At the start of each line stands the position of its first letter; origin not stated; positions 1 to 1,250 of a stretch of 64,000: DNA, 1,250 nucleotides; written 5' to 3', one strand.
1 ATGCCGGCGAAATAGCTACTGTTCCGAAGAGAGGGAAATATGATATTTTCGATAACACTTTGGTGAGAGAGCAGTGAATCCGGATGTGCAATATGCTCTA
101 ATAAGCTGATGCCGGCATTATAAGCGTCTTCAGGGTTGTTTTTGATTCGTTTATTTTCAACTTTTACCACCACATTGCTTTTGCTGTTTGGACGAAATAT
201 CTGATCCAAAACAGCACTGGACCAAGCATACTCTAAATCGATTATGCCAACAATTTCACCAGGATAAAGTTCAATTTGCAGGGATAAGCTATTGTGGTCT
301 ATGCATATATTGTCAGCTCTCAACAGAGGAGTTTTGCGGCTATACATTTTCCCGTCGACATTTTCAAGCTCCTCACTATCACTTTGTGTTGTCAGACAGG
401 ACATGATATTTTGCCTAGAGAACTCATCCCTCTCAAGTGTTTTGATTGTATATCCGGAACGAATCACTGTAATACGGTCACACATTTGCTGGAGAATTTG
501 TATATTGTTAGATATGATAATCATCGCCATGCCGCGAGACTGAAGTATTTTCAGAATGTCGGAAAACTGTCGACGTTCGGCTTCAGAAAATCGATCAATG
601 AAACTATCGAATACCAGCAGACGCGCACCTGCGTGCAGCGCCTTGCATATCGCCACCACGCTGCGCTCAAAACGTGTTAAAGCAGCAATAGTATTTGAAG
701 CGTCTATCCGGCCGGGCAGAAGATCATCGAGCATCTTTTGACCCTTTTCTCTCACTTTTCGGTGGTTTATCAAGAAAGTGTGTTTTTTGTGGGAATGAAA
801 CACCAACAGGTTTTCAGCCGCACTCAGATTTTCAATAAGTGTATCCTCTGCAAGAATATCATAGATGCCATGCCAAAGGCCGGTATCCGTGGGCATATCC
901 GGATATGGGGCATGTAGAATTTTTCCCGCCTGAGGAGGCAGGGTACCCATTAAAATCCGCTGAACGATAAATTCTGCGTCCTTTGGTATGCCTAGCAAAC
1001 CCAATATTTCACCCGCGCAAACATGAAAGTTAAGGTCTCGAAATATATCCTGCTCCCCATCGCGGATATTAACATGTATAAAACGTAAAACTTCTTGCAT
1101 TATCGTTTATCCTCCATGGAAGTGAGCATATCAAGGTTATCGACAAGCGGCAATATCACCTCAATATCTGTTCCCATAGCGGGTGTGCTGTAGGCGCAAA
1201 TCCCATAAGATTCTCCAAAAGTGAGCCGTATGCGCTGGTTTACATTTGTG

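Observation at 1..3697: Catalytically dead tandem-NBD ABC homologue translationally coupled to a sensor-less (intramembrane-type) YesM kinase and YesN regulator, next to an intact rbsACB-like transporter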

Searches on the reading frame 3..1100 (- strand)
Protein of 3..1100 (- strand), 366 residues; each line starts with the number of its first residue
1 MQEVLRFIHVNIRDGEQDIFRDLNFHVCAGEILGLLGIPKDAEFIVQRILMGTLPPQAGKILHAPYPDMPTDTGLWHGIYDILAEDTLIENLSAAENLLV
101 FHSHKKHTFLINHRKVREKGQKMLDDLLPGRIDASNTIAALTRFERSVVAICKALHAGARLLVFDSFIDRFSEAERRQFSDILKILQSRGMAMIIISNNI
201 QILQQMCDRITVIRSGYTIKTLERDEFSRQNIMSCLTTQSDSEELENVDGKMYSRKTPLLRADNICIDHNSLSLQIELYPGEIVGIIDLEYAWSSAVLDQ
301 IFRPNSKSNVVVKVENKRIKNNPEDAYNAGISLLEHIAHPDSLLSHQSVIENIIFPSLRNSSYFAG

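Call 7: search_protein_families(library=pfam, proteins=[window:3-1100:-], max_evalue=0.01)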
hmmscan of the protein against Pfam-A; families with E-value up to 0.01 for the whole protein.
window:3-1100:- (366 aa): 1 family
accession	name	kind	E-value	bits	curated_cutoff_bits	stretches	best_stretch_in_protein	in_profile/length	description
PF00005.33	ABC_tran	-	0.0043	18.1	25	0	21-165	2-133/137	ABC transporter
